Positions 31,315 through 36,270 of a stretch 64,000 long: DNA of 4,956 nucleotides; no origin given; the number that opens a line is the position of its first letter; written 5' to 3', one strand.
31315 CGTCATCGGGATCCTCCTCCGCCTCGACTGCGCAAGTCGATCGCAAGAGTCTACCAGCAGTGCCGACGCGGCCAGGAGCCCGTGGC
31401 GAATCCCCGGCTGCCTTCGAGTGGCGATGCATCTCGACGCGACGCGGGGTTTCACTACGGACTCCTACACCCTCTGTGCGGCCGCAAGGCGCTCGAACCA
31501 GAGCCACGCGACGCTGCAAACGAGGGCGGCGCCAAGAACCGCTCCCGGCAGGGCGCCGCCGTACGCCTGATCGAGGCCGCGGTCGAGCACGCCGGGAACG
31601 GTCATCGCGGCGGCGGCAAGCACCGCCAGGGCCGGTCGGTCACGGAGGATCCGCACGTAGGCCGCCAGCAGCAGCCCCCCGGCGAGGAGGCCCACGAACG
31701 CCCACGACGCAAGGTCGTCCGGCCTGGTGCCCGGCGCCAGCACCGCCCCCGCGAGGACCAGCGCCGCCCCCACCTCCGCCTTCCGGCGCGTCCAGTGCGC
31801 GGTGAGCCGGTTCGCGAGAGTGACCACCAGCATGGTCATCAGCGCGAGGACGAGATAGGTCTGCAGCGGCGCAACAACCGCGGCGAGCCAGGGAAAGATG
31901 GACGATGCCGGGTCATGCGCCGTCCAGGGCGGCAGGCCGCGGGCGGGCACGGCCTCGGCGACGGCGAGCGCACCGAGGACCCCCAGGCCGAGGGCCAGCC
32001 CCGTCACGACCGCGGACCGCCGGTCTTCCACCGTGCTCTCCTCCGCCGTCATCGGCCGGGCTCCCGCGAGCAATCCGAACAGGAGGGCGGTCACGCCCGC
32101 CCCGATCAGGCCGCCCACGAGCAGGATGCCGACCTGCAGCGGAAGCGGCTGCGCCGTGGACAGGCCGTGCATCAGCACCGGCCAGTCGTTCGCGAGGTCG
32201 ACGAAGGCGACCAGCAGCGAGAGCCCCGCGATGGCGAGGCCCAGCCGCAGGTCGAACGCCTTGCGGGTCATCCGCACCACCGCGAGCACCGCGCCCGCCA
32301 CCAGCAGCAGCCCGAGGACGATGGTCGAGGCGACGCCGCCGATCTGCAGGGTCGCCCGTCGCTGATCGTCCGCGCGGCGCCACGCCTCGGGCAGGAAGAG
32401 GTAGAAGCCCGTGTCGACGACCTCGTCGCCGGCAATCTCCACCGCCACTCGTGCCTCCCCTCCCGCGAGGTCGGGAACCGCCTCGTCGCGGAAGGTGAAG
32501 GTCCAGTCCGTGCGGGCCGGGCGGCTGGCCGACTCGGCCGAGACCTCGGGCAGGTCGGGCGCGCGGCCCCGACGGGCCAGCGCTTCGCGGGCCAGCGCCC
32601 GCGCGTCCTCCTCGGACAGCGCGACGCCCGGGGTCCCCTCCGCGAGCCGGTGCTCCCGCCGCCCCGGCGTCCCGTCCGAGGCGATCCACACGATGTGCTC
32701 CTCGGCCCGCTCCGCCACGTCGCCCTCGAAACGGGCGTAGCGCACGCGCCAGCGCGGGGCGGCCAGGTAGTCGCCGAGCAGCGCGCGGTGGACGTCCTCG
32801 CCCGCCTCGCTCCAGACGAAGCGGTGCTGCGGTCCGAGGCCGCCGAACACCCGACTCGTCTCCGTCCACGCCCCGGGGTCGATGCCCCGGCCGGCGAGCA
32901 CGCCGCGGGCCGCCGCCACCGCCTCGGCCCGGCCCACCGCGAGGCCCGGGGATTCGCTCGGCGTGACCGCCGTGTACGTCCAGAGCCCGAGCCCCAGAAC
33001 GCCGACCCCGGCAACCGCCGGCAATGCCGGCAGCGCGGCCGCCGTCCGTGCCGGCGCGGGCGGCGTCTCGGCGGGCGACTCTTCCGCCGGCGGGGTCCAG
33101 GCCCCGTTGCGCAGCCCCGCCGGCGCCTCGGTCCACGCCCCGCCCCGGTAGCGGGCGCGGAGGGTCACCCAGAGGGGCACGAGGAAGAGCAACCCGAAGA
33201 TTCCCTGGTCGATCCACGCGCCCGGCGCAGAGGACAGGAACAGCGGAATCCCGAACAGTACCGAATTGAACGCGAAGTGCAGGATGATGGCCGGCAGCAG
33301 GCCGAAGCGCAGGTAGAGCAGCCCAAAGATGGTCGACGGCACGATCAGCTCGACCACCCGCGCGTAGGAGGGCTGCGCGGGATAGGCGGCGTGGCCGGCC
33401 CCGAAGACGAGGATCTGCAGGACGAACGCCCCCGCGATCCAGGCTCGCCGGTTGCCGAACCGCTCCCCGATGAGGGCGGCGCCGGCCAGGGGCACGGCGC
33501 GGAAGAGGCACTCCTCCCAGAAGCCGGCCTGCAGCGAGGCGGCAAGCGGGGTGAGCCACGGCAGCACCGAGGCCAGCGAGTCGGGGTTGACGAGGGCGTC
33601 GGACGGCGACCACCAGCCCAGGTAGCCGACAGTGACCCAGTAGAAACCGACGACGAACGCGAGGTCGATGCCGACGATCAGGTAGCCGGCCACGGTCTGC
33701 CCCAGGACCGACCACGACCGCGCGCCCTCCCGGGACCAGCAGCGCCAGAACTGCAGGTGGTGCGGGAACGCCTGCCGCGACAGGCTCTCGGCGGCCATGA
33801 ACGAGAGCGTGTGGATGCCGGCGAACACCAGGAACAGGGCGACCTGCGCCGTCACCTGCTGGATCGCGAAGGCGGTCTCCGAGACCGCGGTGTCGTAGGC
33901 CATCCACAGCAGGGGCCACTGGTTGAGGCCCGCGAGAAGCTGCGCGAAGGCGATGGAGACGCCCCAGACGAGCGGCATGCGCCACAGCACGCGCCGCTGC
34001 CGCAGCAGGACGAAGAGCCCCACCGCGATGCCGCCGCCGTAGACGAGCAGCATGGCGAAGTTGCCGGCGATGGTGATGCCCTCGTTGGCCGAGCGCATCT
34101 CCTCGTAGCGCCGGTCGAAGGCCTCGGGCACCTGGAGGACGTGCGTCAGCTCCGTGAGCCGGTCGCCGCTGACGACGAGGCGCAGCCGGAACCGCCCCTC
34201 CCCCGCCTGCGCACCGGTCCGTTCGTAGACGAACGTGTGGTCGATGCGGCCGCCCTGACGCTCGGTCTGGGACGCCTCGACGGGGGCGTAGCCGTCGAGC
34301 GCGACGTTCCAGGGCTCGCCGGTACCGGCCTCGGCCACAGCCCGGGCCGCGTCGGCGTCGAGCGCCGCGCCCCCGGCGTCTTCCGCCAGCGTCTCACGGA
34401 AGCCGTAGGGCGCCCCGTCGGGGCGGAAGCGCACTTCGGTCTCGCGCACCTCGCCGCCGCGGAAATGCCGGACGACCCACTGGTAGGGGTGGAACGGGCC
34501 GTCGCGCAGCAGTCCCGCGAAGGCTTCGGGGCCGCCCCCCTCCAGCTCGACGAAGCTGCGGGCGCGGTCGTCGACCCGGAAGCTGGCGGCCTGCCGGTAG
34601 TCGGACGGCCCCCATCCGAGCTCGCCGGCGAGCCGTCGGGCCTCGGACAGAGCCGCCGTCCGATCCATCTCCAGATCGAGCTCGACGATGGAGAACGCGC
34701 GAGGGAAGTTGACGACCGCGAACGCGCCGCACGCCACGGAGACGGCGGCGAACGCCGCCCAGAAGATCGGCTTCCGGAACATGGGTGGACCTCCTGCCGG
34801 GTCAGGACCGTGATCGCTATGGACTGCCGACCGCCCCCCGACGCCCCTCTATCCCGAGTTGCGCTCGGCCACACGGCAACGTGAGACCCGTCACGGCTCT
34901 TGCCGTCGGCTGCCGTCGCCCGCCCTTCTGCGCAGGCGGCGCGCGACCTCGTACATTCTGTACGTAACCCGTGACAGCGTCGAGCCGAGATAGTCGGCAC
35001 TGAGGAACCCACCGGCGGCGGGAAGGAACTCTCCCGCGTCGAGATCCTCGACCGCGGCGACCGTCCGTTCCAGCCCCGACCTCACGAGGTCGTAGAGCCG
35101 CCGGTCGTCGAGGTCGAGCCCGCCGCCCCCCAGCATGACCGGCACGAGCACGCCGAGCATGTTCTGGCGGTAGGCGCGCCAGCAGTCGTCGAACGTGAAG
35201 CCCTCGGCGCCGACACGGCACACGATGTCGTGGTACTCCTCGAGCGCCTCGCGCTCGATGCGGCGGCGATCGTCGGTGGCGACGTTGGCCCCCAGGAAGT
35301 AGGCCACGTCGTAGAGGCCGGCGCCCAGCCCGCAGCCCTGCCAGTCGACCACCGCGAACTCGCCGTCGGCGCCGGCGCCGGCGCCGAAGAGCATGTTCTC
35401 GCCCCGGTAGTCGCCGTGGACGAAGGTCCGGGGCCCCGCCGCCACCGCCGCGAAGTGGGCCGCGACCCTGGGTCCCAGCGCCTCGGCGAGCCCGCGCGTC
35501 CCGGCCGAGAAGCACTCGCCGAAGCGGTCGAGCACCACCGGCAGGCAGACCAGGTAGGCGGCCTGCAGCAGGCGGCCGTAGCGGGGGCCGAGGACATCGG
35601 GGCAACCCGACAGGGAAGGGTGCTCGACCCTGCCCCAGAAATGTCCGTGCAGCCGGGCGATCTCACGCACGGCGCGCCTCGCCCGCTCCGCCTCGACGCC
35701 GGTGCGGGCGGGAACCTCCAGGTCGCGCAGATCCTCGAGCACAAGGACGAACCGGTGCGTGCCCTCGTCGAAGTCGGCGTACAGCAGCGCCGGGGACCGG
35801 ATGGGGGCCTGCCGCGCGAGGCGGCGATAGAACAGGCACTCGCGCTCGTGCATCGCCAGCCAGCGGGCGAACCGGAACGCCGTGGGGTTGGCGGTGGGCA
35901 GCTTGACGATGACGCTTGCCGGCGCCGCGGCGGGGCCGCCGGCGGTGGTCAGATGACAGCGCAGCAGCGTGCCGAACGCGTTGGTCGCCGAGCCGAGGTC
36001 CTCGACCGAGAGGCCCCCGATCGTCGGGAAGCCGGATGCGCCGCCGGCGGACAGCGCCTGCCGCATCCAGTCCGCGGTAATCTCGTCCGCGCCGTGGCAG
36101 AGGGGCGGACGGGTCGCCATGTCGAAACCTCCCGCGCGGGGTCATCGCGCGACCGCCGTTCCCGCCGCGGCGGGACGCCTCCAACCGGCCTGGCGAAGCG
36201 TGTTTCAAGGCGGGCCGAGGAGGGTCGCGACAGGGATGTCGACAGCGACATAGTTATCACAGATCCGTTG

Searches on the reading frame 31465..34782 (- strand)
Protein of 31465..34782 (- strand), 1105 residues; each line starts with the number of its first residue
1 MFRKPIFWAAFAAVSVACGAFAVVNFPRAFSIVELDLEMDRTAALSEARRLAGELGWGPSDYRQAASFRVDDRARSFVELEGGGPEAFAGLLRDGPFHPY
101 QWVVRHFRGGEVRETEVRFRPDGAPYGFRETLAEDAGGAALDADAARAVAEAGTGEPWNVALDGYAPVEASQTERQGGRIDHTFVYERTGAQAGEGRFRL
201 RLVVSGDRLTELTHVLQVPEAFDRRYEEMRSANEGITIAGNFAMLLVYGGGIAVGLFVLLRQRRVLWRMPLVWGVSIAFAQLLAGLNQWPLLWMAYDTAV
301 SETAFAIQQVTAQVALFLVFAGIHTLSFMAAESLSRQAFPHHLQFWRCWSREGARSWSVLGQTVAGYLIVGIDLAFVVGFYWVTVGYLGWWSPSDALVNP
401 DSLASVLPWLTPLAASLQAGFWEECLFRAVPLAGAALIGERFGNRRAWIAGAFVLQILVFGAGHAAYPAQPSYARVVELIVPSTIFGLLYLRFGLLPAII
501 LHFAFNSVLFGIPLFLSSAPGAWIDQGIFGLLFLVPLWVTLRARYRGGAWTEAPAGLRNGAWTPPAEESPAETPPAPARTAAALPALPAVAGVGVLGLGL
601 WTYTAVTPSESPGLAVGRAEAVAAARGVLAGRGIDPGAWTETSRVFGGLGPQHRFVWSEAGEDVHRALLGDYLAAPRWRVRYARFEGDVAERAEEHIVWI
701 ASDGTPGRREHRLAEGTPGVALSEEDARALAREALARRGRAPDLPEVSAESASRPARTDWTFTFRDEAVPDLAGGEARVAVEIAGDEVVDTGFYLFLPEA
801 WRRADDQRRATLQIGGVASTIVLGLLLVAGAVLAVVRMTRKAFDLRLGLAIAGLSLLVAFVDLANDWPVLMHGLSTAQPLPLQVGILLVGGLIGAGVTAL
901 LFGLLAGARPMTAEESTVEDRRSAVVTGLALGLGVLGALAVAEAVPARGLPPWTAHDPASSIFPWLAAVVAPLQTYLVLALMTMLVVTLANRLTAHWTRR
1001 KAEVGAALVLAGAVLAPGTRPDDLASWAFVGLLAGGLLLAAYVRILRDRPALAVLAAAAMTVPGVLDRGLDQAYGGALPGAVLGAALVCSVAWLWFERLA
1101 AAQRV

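Call 71: search_protein_families(library=pfam, max_evalue=0.000001, proteins=[window:31465-34782:-])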
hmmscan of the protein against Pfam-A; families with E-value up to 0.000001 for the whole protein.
window:31465-34782:- (1105 aa): 1 family
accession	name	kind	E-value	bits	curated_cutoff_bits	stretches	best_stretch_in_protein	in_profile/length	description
PF02517.21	Rce1-like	-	4.9e-11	43.2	22.4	1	408-507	4-92/93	Type II CAAX prenyl endopeptidase Rce1-like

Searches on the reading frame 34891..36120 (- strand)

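Call 71: search_protein_families(library=pfam, max_evalue=0.000001, proteins=[window:34891-36120:-])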
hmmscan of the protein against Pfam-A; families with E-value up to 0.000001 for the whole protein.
window:34891-36120:- (409 aa): 2 families
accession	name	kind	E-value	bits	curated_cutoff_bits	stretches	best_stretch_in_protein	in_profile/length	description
PF02958.26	EcKL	-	1.5e-11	44.6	22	1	51-298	8-283/294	Ecdysteroid kinase-like family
PF01636.29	APH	-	5.6e-11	43.1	23.2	1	92-293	38-225/239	Phosphotransferase enzyme family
